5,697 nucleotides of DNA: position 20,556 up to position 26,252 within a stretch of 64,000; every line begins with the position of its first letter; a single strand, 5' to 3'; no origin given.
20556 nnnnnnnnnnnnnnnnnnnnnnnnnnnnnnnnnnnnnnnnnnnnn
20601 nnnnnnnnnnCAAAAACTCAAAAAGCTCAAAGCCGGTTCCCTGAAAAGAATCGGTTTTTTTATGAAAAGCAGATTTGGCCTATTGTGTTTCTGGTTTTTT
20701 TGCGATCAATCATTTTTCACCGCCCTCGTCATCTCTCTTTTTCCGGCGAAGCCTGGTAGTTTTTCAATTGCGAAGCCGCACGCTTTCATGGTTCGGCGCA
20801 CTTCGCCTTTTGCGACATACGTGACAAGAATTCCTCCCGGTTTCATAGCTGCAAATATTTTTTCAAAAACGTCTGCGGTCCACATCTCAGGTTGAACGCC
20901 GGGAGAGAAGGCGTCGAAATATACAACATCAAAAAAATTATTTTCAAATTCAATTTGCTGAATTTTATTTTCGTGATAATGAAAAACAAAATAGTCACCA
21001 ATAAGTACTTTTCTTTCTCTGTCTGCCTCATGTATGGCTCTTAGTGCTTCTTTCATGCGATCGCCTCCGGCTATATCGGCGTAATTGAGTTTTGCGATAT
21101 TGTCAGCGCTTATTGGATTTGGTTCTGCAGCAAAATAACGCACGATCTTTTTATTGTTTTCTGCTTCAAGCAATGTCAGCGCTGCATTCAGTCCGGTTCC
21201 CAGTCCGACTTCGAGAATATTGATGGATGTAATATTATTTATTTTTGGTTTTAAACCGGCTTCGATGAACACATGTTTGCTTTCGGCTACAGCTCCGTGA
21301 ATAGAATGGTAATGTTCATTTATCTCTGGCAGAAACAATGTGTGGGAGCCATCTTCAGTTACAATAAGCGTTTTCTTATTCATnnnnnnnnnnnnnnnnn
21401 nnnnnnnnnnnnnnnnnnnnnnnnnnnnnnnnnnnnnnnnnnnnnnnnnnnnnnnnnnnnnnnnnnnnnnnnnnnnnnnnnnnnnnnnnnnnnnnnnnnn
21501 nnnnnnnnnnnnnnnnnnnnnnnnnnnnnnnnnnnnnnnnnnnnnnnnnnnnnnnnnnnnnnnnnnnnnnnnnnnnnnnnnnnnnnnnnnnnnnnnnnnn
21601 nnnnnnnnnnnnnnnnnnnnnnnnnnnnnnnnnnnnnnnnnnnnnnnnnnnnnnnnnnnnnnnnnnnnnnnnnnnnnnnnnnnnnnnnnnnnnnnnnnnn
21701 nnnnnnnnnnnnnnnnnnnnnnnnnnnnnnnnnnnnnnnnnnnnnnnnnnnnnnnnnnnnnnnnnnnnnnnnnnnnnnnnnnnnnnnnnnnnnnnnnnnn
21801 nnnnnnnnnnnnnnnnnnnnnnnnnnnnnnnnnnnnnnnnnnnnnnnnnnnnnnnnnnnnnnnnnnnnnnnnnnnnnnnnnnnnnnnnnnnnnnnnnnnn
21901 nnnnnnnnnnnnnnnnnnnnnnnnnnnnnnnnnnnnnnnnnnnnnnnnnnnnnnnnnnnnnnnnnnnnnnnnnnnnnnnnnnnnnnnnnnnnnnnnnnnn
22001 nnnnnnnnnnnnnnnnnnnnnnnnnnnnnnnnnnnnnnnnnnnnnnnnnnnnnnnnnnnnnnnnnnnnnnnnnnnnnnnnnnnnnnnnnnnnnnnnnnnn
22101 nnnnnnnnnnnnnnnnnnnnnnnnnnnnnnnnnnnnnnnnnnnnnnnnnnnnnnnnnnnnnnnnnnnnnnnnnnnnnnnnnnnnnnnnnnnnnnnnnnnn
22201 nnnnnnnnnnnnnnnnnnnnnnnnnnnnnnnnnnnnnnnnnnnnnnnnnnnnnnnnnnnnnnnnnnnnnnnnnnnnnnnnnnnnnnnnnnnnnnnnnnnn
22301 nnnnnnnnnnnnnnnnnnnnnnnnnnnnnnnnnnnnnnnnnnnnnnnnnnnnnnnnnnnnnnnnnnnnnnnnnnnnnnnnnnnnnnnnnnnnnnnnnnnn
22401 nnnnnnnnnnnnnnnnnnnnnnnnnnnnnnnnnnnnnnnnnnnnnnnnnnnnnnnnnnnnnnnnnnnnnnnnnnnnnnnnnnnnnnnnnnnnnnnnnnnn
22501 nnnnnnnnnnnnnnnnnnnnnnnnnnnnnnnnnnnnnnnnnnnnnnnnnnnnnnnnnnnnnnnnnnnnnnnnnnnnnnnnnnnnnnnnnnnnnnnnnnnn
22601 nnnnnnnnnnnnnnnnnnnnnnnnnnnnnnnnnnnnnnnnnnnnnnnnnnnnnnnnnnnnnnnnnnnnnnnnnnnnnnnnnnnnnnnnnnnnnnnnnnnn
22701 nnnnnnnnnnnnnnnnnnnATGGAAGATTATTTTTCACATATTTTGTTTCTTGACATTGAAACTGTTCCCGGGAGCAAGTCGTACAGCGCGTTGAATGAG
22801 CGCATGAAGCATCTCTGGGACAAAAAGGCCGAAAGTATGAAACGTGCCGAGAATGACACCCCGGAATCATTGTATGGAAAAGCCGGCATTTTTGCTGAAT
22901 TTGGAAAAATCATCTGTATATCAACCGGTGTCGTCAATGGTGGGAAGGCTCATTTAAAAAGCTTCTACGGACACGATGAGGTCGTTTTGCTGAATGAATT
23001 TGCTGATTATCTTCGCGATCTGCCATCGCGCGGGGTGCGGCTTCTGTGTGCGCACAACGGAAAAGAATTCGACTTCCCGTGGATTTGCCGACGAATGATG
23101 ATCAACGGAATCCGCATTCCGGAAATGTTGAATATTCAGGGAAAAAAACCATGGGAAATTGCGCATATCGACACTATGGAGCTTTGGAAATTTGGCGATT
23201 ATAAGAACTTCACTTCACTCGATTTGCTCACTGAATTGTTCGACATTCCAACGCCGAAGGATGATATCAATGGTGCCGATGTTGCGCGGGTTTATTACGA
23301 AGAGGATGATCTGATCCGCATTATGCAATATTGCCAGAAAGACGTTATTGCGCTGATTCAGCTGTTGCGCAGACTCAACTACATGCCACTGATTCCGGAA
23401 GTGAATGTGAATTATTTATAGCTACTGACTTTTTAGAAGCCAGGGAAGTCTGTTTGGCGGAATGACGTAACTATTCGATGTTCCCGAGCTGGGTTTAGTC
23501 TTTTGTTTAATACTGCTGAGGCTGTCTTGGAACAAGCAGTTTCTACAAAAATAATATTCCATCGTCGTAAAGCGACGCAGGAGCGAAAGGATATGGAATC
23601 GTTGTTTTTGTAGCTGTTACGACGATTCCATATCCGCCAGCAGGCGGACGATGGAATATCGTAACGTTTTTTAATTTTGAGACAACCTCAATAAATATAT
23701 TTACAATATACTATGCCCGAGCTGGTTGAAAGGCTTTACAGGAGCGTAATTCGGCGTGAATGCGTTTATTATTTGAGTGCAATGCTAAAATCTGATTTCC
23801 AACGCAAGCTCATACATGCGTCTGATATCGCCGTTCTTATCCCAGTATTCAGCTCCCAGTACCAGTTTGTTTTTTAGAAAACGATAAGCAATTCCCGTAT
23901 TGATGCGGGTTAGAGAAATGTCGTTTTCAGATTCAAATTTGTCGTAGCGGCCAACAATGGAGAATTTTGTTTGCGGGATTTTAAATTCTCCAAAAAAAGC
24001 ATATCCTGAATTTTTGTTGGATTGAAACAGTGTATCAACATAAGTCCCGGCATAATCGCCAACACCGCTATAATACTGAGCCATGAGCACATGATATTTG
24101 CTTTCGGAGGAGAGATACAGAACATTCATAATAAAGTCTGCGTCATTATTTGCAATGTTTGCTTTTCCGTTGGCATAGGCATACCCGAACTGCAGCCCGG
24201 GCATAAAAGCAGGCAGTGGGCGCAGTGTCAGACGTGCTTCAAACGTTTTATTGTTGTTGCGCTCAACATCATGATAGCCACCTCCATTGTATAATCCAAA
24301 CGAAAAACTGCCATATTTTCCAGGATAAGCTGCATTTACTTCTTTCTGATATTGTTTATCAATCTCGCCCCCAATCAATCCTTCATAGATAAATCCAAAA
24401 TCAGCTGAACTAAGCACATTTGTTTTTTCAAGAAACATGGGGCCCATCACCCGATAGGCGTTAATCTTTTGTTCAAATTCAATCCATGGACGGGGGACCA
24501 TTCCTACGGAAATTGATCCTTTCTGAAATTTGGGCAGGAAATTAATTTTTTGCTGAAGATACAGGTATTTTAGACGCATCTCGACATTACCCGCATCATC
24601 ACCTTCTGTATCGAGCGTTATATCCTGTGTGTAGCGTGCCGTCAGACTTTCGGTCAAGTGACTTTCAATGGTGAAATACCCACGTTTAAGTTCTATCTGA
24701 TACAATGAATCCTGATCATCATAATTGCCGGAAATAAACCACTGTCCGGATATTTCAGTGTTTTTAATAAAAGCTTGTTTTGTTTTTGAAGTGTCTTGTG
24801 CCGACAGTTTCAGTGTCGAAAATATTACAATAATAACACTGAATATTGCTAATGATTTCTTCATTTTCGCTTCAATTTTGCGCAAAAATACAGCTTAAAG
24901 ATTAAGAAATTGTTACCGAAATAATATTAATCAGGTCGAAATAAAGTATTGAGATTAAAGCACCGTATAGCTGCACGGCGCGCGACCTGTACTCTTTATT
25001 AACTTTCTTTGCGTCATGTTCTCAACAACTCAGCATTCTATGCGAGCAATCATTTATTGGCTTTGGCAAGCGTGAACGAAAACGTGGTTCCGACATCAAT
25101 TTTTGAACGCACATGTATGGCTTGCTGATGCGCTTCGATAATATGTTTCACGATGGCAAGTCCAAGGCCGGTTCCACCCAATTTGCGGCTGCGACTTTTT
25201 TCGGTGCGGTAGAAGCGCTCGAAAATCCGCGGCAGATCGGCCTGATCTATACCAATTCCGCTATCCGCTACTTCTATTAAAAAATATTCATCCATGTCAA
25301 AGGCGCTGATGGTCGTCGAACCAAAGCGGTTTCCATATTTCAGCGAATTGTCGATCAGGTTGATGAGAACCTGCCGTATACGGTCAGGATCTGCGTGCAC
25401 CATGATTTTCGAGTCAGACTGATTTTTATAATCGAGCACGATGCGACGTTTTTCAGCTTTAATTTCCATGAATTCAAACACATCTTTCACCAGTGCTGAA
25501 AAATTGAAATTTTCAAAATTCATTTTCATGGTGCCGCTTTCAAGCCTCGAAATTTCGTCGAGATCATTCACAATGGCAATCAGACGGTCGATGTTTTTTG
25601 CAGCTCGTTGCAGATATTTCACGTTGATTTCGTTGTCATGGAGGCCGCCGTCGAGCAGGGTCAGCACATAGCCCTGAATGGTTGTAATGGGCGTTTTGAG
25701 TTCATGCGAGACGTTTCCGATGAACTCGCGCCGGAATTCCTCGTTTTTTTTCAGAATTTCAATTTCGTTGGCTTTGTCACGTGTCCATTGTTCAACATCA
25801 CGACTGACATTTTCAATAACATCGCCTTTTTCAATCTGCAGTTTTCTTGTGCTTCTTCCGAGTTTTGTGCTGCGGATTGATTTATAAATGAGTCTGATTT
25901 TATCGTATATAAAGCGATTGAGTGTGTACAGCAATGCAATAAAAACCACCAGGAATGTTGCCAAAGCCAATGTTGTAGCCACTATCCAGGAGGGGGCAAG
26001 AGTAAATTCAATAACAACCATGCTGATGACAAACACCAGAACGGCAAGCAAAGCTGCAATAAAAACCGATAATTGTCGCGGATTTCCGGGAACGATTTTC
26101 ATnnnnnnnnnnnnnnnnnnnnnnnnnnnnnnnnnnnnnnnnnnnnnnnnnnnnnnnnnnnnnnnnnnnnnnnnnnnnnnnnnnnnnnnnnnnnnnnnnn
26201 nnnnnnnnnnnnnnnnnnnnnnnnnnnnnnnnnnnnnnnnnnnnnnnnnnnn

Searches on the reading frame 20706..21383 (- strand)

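Call 91: search_protein_families(library=pfam, proteins=[window:20706-21383:-], max_evalue=0.0001)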
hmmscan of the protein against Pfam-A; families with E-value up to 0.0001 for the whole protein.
window:20706-21383:- (225 aa): 3 families
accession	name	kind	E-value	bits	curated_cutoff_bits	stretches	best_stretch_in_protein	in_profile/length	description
PF05430.17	Methyltransf_30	-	2.1e-25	89.4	22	1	138-224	41-124/124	S-adenosyl-L-methionine-dependent methyltransferase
PF08241.18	Methyltransf_11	-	1.8e-05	25.7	21.2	0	97-187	15-94/95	Methyltransferase domain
PF13649.12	Methyltransf_25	-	3.8e-05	24.7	27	0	96-184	15-97/97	Methyltransferase domain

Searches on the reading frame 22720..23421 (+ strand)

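Call 91: search_protein_families(library=pfam, proteins=[window:22720-23421:+], max_evalue=0.0001)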
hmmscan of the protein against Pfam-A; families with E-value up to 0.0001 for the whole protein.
window:22720-23421:+ (233 aa): 2 families
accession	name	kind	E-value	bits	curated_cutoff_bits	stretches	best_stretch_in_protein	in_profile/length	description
PF10108.15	DNA_pol_B_exo2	-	1.2e-14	55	24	1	61-211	8-165/213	Predicted 3'-5' exonuclease related to the exonuclease domain of PolB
PF13482.12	RNase_H_2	-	8.2e-12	45.8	22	1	56-219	9-164/165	RNase_H superfamily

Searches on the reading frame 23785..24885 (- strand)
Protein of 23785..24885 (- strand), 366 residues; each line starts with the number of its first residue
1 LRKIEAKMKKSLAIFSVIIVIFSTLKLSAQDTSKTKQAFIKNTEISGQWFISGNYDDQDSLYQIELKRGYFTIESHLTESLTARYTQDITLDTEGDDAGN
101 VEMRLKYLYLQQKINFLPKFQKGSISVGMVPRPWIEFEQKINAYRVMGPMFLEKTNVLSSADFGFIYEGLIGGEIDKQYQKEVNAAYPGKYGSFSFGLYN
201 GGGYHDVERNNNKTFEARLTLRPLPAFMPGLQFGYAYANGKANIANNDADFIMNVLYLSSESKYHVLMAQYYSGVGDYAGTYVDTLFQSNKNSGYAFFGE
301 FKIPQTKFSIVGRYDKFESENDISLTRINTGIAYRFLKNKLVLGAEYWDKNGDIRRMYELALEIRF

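Call 58: find_homologous_proteins(query=window:23785-24885:-, max_evalue=1e-60)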
Query window:23785-24885:- (366 aa): 612 proteins with E <= 1e-60 among 2312 candidates; the best 120 are listed.
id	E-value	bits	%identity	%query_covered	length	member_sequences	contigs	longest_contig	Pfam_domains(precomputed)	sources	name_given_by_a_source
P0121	4.5e-220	748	92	98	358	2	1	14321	-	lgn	-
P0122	6.0e-209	712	88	98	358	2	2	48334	-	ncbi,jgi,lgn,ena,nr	ncbi:MAG TPA: hypothetical protein PKY63_03675 [Bacteroidales bacterium]|nr:hypothetical protein [Ba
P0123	2.3e-205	700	87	96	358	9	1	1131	-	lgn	-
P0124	2.0e-204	697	85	98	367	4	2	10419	-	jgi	-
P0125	4.8e-204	695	90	93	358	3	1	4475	-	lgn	-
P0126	1.9e-196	670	82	98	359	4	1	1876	-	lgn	-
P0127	4.4e-193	659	82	98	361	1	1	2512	-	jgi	-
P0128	3.0e-190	650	80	98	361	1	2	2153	-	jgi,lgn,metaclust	metaclust:\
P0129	2.9e-189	647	78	98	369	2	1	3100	-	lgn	-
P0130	3.0e-172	591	75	98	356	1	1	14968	-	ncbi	-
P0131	7.7e-172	590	74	96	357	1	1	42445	-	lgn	-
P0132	3.5e-164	564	70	98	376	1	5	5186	-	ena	-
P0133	5.6e-164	564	70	98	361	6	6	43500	-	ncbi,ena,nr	ncbi:MAG: hypothetical protein GX259_08650 [Bacteroidales bacterium]|nr:hypothetical protein [Bacter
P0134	1.8e-132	460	58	99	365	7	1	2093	-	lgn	-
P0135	2.2e-132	460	59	96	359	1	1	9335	-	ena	-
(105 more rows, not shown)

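Call 59: find_encoding_contigs(protein=P0121, flank=3000, max_places=2)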
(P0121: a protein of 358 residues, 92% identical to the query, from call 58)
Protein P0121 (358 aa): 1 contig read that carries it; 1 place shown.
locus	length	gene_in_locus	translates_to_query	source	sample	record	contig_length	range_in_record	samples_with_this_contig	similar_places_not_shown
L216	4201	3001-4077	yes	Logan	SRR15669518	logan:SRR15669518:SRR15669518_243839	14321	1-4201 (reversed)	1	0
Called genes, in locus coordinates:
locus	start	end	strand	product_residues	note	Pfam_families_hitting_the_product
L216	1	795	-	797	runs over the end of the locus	PF00488:MutS_V, PF01713:Smr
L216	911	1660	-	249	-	PF00226:DnaJ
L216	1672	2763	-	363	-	PF00483:NTP_transferase, PF12804:NTP_transf_3 (weak), PF22640:ManC_GMP_beta-helix (weak)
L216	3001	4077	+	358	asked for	-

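Call 60: find_encoding_contigs(protein=P0122, flank=3000, max_places=2)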
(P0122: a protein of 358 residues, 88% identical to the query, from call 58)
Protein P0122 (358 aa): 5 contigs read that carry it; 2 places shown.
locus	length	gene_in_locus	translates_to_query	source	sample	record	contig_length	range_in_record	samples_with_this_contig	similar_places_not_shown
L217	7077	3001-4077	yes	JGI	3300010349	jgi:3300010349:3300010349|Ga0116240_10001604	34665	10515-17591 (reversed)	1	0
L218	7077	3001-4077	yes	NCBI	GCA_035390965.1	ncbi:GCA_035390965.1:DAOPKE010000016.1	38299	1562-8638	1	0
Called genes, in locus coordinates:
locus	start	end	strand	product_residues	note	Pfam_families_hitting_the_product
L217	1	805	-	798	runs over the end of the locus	PF00488:MutS_V, PF01713:Smr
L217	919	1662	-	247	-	PF00226:DnaJ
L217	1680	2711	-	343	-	PF00483:NTP_transferase, PF22640:ManC_GMP_beta-helix (weak)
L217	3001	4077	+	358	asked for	-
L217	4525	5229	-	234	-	PF13482:RNase_H_2, PF10108:DNA_pol_B_exo2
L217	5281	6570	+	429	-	-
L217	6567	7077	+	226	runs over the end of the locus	PF05430:Methyltransf_30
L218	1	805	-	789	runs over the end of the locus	PF00488:MutS_V, PF01713:Smr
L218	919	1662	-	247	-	PF00226:DnaJ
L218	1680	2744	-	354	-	PF00483:NTP_transferase, PF22640:ManC_GMP_beta-helix (weak)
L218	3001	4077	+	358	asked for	-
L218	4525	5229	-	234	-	PF13482:RNase_H_2, PF10108:DNA_pol_B_exo2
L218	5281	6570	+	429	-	-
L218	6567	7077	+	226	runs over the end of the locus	PF05430:Methyltransf_30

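Call 61: find_encoding_contigs(protein=P0124, flank=3000, max_places=2)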
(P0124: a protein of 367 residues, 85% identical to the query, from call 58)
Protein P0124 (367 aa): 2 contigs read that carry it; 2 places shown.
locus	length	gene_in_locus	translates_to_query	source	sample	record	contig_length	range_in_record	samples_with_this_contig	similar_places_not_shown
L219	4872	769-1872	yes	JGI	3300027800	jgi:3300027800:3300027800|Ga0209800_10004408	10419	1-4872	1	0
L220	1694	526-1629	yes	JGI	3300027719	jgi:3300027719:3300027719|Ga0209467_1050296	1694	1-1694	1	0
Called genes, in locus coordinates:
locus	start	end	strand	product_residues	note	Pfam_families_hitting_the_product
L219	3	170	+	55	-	?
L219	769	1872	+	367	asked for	-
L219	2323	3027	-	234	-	PF13482:RNase_H_2, PF10108:DNA_pol_B_exo2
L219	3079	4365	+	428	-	-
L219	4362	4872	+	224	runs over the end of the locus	PF05430:Methyltransf_30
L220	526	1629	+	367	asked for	-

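Call 91: search_protein_families(library=pfam, proteins=[window:23785-24864:-], max_evalue=0.0001)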
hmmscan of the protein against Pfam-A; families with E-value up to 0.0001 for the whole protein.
window:23785-24864:- (359 aa): 0 families

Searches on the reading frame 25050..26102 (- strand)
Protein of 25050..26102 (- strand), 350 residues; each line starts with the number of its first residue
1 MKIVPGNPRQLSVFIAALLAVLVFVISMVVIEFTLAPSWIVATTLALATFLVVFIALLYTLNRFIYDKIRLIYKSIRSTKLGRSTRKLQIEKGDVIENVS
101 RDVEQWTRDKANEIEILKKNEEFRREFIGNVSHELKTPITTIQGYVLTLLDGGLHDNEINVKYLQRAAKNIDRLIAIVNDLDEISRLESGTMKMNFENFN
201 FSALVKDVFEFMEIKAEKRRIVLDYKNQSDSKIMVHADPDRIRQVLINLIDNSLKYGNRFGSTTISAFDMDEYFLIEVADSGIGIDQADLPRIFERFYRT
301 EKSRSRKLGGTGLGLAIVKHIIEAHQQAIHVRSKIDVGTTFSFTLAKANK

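Call 91: search_protein_families(library=pfam, proteins=[window:25050-26102:-], max_evalue=0.0001)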
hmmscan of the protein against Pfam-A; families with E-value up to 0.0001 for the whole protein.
window:25050-26102:- (350 aa): 2 families
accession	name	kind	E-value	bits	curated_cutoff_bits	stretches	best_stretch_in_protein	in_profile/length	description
PF02518.31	HATPase_c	-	1.3e-28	100.1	26.4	1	238-347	2-109/111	Histidine kinase-, DNA gyrase B-, and HSP90-like ATPase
PF00512.31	HisKA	-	4.2e-17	62.4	26.9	1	124-190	2-66/66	His Kinase A (phospho-acceptor) domain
